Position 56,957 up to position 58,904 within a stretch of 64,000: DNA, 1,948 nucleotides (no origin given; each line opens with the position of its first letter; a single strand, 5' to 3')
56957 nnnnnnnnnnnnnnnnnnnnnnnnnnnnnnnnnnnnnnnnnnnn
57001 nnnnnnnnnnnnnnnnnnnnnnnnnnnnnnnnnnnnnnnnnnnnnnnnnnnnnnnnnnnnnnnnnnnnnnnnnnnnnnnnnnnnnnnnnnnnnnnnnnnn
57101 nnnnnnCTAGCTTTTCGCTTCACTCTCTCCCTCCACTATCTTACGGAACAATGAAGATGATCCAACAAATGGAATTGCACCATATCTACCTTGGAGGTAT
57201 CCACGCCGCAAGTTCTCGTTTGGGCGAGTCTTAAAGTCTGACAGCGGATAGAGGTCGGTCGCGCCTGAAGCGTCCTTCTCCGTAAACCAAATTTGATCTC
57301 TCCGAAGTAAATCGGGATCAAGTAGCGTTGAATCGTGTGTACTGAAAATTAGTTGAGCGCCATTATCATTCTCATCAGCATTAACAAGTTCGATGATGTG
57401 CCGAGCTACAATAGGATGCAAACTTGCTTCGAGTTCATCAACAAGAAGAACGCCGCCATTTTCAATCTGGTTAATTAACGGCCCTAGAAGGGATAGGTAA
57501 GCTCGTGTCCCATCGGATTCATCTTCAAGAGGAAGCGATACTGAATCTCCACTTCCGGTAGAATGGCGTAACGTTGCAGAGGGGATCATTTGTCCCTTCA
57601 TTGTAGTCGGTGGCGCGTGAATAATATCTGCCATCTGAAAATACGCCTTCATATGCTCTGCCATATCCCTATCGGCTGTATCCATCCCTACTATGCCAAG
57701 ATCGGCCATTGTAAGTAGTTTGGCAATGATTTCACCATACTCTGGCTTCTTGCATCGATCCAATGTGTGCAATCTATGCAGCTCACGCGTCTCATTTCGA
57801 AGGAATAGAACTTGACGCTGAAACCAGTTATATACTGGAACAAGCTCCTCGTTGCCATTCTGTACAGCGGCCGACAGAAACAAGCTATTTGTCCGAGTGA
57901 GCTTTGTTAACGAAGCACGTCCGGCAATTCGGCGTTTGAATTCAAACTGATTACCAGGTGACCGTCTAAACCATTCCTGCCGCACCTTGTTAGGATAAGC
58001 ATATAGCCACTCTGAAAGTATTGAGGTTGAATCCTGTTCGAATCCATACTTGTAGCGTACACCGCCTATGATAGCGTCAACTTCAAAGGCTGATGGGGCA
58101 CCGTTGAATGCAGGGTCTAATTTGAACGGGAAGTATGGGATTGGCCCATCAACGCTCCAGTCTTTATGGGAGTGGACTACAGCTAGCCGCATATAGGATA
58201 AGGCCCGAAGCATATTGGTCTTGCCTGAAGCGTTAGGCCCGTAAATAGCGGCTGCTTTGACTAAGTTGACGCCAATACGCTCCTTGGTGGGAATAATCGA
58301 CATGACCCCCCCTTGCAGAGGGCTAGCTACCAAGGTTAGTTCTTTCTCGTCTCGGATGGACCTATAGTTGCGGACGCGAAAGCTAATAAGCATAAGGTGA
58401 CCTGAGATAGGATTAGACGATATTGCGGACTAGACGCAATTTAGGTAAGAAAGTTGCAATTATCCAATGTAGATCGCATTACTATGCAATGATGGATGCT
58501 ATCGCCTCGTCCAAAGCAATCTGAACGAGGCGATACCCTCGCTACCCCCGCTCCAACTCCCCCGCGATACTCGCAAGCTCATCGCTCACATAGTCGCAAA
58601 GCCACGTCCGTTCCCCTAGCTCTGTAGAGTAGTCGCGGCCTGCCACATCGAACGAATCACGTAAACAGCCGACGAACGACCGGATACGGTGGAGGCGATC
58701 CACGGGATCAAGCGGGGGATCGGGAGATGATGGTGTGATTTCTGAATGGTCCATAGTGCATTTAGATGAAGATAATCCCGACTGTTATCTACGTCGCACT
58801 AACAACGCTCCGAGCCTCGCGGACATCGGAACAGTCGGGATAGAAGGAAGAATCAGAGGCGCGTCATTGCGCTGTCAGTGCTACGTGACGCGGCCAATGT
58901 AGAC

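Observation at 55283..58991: IS1595-family transposon with intact TIRs and 8-bp target-site duplication, carrying an AT-rich AAA-ATPase/RloB (AbiL-like) two-gene module as cargo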

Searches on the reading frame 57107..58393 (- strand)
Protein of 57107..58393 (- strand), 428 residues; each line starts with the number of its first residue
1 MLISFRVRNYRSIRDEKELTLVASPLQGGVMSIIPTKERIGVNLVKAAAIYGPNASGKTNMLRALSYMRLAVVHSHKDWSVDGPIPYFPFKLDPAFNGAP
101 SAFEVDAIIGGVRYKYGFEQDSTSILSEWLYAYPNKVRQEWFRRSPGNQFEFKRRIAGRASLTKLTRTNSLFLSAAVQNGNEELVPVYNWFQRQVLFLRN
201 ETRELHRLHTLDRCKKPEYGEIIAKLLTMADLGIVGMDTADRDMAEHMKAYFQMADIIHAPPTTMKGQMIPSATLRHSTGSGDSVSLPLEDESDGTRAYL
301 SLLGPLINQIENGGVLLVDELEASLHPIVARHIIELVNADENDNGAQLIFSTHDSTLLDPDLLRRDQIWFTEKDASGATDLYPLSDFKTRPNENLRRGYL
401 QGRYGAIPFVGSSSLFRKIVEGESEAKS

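Call 3: search_protein_families(library=pfam, proteins=[window:57107-58393:-], max_evalue=0.01)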
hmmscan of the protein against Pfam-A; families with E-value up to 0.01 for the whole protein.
window:57107-58393:- (428 aa): 3 families
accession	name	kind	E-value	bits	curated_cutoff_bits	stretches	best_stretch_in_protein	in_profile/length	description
PF13304.12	AAA_21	-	3.5e-38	132.8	27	1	48-359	2-304/304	AAA domain, putative AbiEii toxin, Type IV TA system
PF13175.12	AAA_15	-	9e-12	45.7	32.1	1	271-355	291-371/374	AAA ATPase domain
PF02463.25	SMC_N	-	4.2e-05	23.5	40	0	47-68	26-47/220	RecF/RecN/SMC N terminal domain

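Call 4: search_protein_families(library=padloc, proteins=[window:57107-58393:-], max_evalue=0.01)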
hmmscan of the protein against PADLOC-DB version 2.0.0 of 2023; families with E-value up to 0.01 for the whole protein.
window:57107-58393:- (428 aa): 88 families (the best 25 are shown)
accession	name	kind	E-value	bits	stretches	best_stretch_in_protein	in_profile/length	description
PDLC02335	AbiLi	-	1.7e-97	324.4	1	1-418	49-295/326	AbiLi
PDLC02980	AriA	-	2.9e-37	127.3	1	48-359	2-304/304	-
PDLC04180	HEC-01A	-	1.1e-15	55.8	2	292-379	255-342/382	-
PDLC04426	PDC-M12A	-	2.2e-15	54.9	2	293-402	261-365/369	-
PDLC04178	HEC-01A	-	2.3e-15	54.6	2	148-386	127-358/399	-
PDLC02979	AriA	-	3.3e-14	51.5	2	270-357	290-372/373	-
PDLC04176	HEC-01A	-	4.3e-11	40.8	1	287-386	251-346/371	-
PDLC04389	PDC-M07A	-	6.5e-11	39.9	1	309-388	322-403/443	-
PDLC04177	HEC-01A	-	1.4e-10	38.7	1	285-377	270-359/393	-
PDLC04393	PDC-M07A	-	6.4e-10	36.6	1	293-389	289-386/435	-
PDLC04182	HEC-01A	-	1.6e-09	35.2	1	290-386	284-377/406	-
PDLC04135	mad3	-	2.3e-09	35.3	2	49-68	26-45/374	mads_3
PDLC04391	PDC-M07A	-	2.4e-09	34.7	1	291-388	283-381/412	-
PDLC04392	PDC-M07A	-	4e-09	34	1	292-388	286-383/432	-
PDLC00285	PtuA1|PtuA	-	5.5e-08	30.5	1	285-354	256-326/432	AAA ATPase domain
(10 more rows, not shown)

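Call 10: find_encoding_contigs(protein=window:57107-58393:-, flank=10000, max_places=10)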
Protein window:57107-58393:- (428 aa): 1 contig read that carries it; 1 place shown.
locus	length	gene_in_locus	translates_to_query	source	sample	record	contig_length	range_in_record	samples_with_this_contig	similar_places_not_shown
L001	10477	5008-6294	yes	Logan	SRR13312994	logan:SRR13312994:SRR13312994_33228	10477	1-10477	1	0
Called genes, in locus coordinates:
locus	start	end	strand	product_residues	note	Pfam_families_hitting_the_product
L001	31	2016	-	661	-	PF17900:Peptidase_M1_N, PF01433:Peptidase_M1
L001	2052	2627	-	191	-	PF13302:Acetyltransf_3, PF00583:Acetyltransf_1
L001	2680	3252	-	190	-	-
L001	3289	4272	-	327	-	PF13406:SLT_2, PF01464:SLT (faint)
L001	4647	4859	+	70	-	-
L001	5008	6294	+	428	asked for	PF13304:AAA_21, PF13175:AAA_15 (weak)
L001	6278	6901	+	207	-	PF13707:RloB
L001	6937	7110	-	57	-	-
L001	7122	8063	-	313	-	PF12760:Zn_ribbon_IS1595, PF12762:DDE_Tnp_IS1595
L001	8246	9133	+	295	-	PF12833:HTH_18, PF00165:HTH_AraC (weak), PF06445:GyrI-like, PF14526:Cass2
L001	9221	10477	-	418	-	?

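Call 12: search_protein_families(library=ncbifam, proteins=[window:57107-58393:-], max_evalue=0.01)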
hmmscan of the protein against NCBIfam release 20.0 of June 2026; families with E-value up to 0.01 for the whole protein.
window:57107-58393:- (428 aa): 6 families
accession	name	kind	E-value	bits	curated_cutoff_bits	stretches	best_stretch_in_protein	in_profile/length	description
NF041760.1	PtuA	equivalog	0.00012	21.1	500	1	307-381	371-441/524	retron Ec78 anti-phage system effector ATPase PtuA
TIGR01166.1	cbiO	subfamily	0.00034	20.2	211.8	0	314-357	147-189/190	cobalt ABC transporter, ATP-binding protein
TIGR00611.2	recf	equivalog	0.00082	18.6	172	1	48-69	24-45/339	DNA replication/repair protein RecF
NF010171.0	PRK13652.1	equivalog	0.003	16.7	476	0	314-358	157-201/277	cobalt transporter ATP-binding subunit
TIGR02982.1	heterocyst_DevA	subfamily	0.0037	16.9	295.8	0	281-359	131-206/220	ABC exporter ATP-binding subunit, DevA family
NF047739.1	antiphage_MADS3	equivalog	0.0088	15.2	420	0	39-69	15-45/427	methylation-associated defense system AAA family ATPase MAD3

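Call 51: find_homologous_proteins(query=window:57107-58393:-, max_evalue=1e-10)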
Query window:57107-58393:- (428 aa): 6761 proteins with E <= 1e-10 among 8000 candidates; the best 120 are listed.
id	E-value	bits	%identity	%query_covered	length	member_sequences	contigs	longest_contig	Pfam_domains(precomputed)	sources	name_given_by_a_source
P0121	1.6e-286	968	100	100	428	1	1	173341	PF13175.13,PF13304.13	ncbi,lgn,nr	ncbi:MAG: hypothetical protein JWQ98_2025 [Chlorobi bacterium]|nr:hypothetical protein [Chlorobiota 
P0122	4.9e-120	419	48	96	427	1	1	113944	PF13175.13,PF02463.26,PF13304.13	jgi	jgi:uncharacterized protein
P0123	2.5e-118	414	49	96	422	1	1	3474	PF13175.13,PF13304.13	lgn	-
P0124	5.1e-118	413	48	96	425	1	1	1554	PF13175.13,PF13304.13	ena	-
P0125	6.7e-116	406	47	95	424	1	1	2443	PF13175.13,PF13476.13,PF13304.13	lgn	-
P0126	1.5e-115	405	47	99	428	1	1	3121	PF13175.13,PF02463.26,PF13304.13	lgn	-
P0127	1.9e-115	404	48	97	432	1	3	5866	PF13175.13,PF13304.13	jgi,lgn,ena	jgi:hypothetical protein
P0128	7.2e-115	402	48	97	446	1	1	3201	PF13175.13,PF13304.13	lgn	-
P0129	5.2e-114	400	45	100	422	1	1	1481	PF13175.13,PF13304.13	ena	-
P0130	5.8e-114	399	47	97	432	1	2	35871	PF13175.13,PF13304.13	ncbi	ncbi:MAG: AAA family ATPase [Terriglobia bacterium]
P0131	6.9e-114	399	48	95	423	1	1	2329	PF13175.13,PF13304.13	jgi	-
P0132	2.4e-113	397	49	97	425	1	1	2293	PF13175.13,PF02463.26,PF13304.13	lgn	-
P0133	3.1e-113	397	49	97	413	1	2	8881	PF13175.13,PF13304.13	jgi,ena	jgi:AAA15 family ATPase/GTPase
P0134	4.3e-113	397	46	99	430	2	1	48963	PF13175.13,PF13304.13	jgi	jgi:hypothetical protein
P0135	5.8e-113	396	45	100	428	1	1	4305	PF13175.13,PF13304.13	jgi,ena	-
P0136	7.3e-113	396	48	100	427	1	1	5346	PF13175.13,PF13304.13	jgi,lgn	jgi:hypothetical protein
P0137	7.4e-113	396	47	95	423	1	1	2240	PF13304.13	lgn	-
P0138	7.9e-113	396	47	99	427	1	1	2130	PF13175.13,PF13304.13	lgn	-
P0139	1.1e-112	395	48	97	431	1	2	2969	PF13175.13,PF02463.26,PF13304.13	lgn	-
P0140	2.7e-112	394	45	100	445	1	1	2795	PF13175.13,PF13304.13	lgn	-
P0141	3.5e-112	394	49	96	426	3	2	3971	PF13175.13,PF13476.13,PF13304.13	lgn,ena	-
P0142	5.1e-112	393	44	97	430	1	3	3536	PF13175.13,PF13304.13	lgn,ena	-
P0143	5.7e-112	393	46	97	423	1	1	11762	PF13175.13,PF13304.13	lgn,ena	-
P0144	6.8e-112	393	46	97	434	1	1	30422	PF13175.13,PF13304.13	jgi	jgi:AAA15 family ATPase/GTPase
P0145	7.9e-112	392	48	96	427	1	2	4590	PF13175.13,PF13304.13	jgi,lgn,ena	jgi:hypothetical protein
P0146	8.2e-112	392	48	95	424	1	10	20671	PF13175.13,PF13304.13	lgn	-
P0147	8.9e-112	392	46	97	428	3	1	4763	PF13175.13,PF13304.13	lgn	-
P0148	1.3e-111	392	47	95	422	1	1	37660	PF13175.13,PF13304.13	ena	-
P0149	2.0e-111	391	45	100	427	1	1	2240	PF13175.13,PF13304.13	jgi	jgi:uncharacterized protein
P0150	2.6e-111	391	46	100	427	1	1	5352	PF13175.13,PF13304.13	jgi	jgi:hypothetical protein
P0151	3.0e-111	391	45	96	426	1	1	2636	PF13175.13,PF13304.13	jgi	jgi:uncharacterized protein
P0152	3.3e-111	390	47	95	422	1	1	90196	PF13304.13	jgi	jgi:hypothetical protein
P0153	3.4e-111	390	47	95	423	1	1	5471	PF13304.13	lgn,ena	-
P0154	3.8e-111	390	46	98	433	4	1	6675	PF13175.13,PF13304.13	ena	-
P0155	5.1e-111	390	46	96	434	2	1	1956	PF13175.13,PF02463.26,PF13304.13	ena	-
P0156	6.3e-111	389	46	99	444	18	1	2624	PF13175.13,PF13304.13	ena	-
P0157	6.8e-111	389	47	96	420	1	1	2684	PF13175.13,PF02463.26,PF13304.13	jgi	jgi:hypothetical protein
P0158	1.1e-110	389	45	98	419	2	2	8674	PF13175.13,PF13304.13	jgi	jgi:hypothetical protein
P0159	1.1e-110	389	45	97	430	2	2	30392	PF13175.13,PF02463.26,PF13304.13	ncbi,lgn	-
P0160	1.2e-110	389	44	100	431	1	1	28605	PF13175.13,PF13304.13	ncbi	-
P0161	1.3e-110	388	46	99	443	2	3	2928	PF13175.13,PF02463.26,PF13304.13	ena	-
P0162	1.4e-110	388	46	96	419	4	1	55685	PF13175.13,PF13304.13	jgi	-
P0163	1.4e-110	388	46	98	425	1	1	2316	PF13175.13,PF02463.26,PF13304.13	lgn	-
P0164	1.9e-110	388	47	97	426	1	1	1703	PF13175.13,PF02463.26,PF13304.13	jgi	jgi:energy-coupling factor transporter ATP-binding protein EcfA2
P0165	2.7e-110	387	46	99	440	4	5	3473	PF13175.13,PF13304.13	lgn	-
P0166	3.1e-110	387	47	99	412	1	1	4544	PF13175.13,PF13304.13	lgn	-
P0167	3.3e-110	387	46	96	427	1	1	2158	PF13175.13,PF13304.13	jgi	jgi:hypothetical protein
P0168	3.4e-110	387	45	100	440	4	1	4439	PF13175.13,PF13304.13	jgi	jgi:hypothetical protein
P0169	4.4e-110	387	46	97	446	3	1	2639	PF13175.13,PF13304.13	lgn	-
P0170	5.3e-110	386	45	99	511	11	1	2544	PF13175.13,PF13304.13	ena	-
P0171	7.5e-110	386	45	97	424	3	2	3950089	PF13175.13,PF02463.26,PF13304.13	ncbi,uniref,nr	ncbi:AAA family ATPase [Longimicrobium terrae]|uniref:ATPase AAA-type core domain-containing protein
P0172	9.7e-110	386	47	96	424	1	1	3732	PF13175.13,PF13476.13,PF13304.13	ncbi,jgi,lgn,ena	jgi:AAA15 family ATPase/GTPase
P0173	1.2e-109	385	45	97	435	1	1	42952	PF13175.13,PF13304.13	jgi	jgi:uncharacterized protein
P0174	1.2e-109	385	47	100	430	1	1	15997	PF13304.13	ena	-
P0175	1.6e-109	385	46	97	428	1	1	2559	PF13175.13,PF13304.13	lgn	-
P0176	1.7e-109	385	47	96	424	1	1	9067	PF13175.13,PF13304.13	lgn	-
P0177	1.9e-109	385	45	100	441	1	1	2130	PF13175.13,PF13304.13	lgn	-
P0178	1.9e-109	385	47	95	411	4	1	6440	PF13175.13,PF13304.13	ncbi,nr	ncbi:MAG TPA: AAA family ATPase [Longimicrobium sp.]|nr:AAA family ATPase [Longimicrobium sp.]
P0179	2.0e-109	385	46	98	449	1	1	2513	PF13175.13,PF13476.13,PF02463.26,PF13304.13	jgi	jgi:uncharacterized protein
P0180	2.3e-109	384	46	98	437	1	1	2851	PF13175.13,PF13304.13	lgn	-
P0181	2.4e-109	384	47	95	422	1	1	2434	PF13304.13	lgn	-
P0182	2.8e-109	384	48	96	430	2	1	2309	PF13175.13,PF13304.13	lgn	-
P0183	3.4e-109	384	45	100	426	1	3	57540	PF13175.13,PF02463.26,PF13304.13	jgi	jgi:AAA15 family ATPase/GTPase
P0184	4.4e-109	383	46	99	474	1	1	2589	PF13175.13,PF13304.13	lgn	-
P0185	4.8e-109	383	47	96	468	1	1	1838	PF13304.13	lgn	-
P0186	5.8e-109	383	45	97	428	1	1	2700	PF13175.13,PF13304.13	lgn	-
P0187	5.8e-109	383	47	97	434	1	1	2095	PF13175.13,PF13304.13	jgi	jgi:AAA15 family ATPase/GTPase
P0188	6.6e-109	383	47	96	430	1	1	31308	PF13175.13,PF13304.13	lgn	-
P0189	7.2e-109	383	44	99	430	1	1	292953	PF13175.13,PF02463.26,PF13304.13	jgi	jgi:uncharacterized protein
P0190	8.6e-109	382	47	96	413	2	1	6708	PF13175.13,PF13476.13,PF13304.13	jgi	-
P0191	9.2e-109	382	48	96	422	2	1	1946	PF13175.13,PF13304.13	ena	-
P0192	9.8e-109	382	44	99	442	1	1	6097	PF13175.13,PF13304.13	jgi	jgi:hypothetical protein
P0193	9.9e-109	382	46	97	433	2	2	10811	PF13175.13,PF13304.13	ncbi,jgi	-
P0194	1.0e-108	382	46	96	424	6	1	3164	PF13175.13,PF13304.13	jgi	-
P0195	1.1e-108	382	46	99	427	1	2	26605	PF13175.13,PF13304.13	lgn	-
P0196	1.2e-108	382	45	98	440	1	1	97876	PF13175.13,PF13304.13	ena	-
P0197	1.3e-108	382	47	97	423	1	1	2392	PF13175.13,PF13304.13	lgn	-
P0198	1.3e-108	382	45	96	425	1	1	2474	PF13175.13,PF13304.13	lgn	-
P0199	1.4e-108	382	47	95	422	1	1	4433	PF13304.13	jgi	jgi:hypothetical protein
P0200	1.6e-108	382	46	96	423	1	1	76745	PF13304.13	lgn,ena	-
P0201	1.8e-108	381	47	95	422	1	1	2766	PF13304.13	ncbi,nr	ncbi:MAG TPA: ATP-binding protein [Longimicrobium sp.]|nr:ATP-binding protein [Longimicrobium sp.]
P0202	2.2e-108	381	46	96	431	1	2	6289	PF13175.13,PF13304.13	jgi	jgi:AAA15 family ATPase/GTPase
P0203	2.4e-108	381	47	98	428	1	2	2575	PF13175.13,PF02463.26,PF13304.13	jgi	jgi:AAA15 family ATPase/GTPase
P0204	2.5e-108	381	47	96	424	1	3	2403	PF13175.13,PF13304.13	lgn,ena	-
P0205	3.0e-108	381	47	98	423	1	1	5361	PF13175.13,PF13304.13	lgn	-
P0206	3.3e-108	381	47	96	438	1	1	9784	PF13175.13,PF13304.13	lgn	-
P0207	3.5e-108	380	47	96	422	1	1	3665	PF13175.13,PF02463.26,PF13304.13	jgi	jgi:hypothetical protein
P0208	3.6e-108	380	46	97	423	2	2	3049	PF13175.13,PF13304.13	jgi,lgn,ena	jgi:hypothetical protein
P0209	3.8e-108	380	44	98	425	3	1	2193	PF13175.13,PF13304.13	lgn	-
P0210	4.8e-108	380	46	96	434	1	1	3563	PF13304.13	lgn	-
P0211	5.4e-108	380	46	96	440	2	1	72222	PF13175.13,PF02463.26,PF13304.13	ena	-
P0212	5.8e-108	380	45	99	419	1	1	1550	PF13175.13,PF13304.13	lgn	-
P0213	6.9e-108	379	45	100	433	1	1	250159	PF13175.13,PF13304.13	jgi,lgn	jgi:hypothetical protein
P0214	7.0e-108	379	47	96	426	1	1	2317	PF13175.13,PF13476.13,PF13304.13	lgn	-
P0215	7.3e-108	379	45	97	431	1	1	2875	PF13175.13,PF13304.13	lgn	-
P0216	7.4e-108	379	48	97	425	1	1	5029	PF13175.13,PF02463.26,PF13304.13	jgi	jgi:uncharacterized protein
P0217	7.6e-108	379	45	100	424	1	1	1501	PF13175.13,PF02463.26,PF13304.13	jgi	jgi:AAA15 family ATPase/GTPase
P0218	8.1e-108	379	45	99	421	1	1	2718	PF13304.13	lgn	-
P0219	8.7e-108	379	45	98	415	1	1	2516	PF13175.13,PF13304.13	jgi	-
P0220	8.8e-108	379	47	95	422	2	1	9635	PF13304.13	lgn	-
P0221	1.1e-107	379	48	96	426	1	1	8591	PF13175.13,PF13304.13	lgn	-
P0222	1.5e-107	378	45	100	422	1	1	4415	PF13175.13,PF02463.26,PF13304.13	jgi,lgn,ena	-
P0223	1.8e-107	378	47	96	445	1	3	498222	PF13175.13,PF13304.13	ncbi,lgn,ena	-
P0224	1.8e-107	378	48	96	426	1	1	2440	PF13175.13,PF13304.13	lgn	-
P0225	2.0e-107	378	46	95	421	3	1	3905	PF13304.13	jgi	jgi:hypothetical protein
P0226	2.1e-107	378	45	100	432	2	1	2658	PF13175.13,PF13304.13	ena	-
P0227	2.1e-107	378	46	97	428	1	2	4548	PF13304.13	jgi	jgi:AAA15 family ATPase/GTPase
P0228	2.2e-107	378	45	99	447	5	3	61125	PF13175.13,PF13304.13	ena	-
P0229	2.3e-107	378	44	100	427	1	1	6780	PF13175.13,PF13304.13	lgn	-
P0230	2.4e-107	378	46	97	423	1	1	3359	PF13175.13,PF13304.13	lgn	-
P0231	3.0e-107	377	44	99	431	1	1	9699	PF13175.13,PF13304.13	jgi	jgi:AAA15 family ATPase/GTPase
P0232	4.0e-107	377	45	97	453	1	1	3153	PF13175.13,PF02463.26,PF13304.13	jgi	jgi:uncharacterized protein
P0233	4.0e-107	377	44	99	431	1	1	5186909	PF13175.13,PF13476.13,PF02463.26,PF13304.13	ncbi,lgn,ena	-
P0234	4.6e-107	377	44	96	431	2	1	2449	PF13175.13,PF13304.13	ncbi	-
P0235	4.8e-107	377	47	96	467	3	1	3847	PF13175.13,PF02463.26,PF13304.13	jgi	jgi:hypothetical protein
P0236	5.2e-107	377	45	96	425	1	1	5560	PF13175.13,PF13476.13,PF13304.13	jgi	-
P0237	6.4e-107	376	47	96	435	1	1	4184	PF13175.13,PF13304.13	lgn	-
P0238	6.5e-107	376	46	97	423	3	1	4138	PF13175.13,PF13304.13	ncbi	-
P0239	7.0e-107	376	45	99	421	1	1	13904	PF13175.13,PF13304.13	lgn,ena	-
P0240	7.3e-107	376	46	100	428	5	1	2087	PF13175.13,PF13304.13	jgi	-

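Call 52: find_encoding_contigs(protein=P0122, flank=5000, max_places=2)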
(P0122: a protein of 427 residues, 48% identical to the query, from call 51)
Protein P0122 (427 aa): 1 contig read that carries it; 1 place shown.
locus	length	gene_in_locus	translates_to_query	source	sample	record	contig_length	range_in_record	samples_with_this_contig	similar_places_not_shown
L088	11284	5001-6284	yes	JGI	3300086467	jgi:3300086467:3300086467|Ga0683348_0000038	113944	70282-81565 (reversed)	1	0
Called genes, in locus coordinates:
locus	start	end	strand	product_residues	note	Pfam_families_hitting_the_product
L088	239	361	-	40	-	-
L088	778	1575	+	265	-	-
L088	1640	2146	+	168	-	-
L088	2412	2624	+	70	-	-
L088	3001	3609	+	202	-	-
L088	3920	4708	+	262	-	PF13358:DDE_3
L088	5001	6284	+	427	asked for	PF02463:SMC_N (faint), PF13175:AAA_15 (faint), PF13304:AAA_21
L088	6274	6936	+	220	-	PF13707:RloB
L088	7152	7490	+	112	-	PF01139:RtcB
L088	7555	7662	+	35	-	-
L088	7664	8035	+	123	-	-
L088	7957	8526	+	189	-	PF08241:Methyltransf_11 (weak), PF13649:Methyltransf_25 (weak)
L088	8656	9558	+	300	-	-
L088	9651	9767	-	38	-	-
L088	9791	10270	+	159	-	PF03572:Peptidase_S41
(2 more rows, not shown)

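Call 53: find_encoding_contigs(protein=P0171, flank=5000, max_places=2)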
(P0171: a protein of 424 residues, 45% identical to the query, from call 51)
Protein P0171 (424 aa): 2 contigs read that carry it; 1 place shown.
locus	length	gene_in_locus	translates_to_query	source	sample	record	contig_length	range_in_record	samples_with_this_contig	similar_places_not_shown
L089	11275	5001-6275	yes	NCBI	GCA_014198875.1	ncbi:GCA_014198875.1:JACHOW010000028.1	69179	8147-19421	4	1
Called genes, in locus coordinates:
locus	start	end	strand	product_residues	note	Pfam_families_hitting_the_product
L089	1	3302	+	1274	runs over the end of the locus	PF05547:Peptidase_M6, PF02368:Big_2, PF04151:PPC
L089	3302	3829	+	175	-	-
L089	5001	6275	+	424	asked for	PF02463:SMC_N (faint), PF13175:AAA_15 (faint), PF13304:AAA_21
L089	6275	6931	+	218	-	PF13707:RloB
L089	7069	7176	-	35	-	-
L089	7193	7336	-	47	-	-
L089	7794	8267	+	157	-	PF08308:PEGA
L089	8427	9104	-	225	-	-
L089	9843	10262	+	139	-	PF06291:Lambda_Bor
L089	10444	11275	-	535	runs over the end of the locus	PF00072:Response_reg, PF00512:HisKA, PF02518:HATPase_c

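Call 62: search_solved_structures(query=window:57107-58393:-, max_evalue=0.001)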
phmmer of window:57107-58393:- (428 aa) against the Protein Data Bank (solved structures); distinct sequences matched with E-value up to 0.001: 0.

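Call 79: search_protein_families(library=phrogs, proteins=[window:57107-58393:-], max_evalue=0.01)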
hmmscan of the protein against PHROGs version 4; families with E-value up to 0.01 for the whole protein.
window:57107-58393:- (428 aa): 9 families
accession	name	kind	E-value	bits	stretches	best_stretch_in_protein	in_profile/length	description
phrog_5836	-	unknown function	4.5e-72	244.4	1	1-419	5-413/1071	-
phrog_4747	-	unknown function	5.3e-11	43.3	1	292-386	304-409/610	-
phrog_8323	-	unknown function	5.5e-10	39.4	1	168-377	203-382/623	-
phrog_3940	-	unknown function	1e-06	28.8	1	312-359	253-300/537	-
phrog_9802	-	unknown function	1e-05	25.8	1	285-357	249-327/438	-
phrog_7507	-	unknown function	1.8e-05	25.2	1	283-353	377-445/483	-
phrog_8066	-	unknown function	0.00051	20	1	293-359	364-430/522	-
phrog_8939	-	unknown function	0.002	17.9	1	293-371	420-505/595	-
phrog_19212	-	unknown function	0.0072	15.9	0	283-368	330-417/550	-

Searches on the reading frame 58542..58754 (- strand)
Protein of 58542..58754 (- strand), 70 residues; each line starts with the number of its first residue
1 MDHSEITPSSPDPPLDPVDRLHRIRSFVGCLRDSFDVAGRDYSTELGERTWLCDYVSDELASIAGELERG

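Call 3: search_protein_families(library=pfam, proteins=[window:58542-58754:-], max_evalue=0.01)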
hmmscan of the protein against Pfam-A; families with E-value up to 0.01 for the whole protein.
window:58542-58754:- (70 aa): 0 families

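Call 4: search_protein_families(library=padloc, proteins=[window:58542-58754:-], max_evalue=0.01)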
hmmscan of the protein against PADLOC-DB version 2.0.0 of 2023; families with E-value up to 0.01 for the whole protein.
window:58542-58754:- (70 aa): 0 families

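Call 12: search_protein_families(library=ncbifam, proteins=[window:58542-58754:-], max_evalue=0.01)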
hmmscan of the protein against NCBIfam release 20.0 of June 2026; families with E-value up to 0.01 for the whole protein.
window:58542-58754:- (70 aa): 0 families

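Call 78: search_protein_families(library=pfam, proteins=[window:58542-58754:-], max_evalue=1)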
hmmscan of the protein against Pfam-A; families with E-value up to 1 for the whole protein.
window:58542-58754:- (70 aa): 0 families

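Call 79: search_protein_families(library=phrogs, proteins=[window:58542-58754:-], max_evalue=0.01)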
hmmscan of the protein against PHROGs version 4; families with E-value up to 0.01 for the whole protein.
window:58542-58754:- (70 aa): 0 families
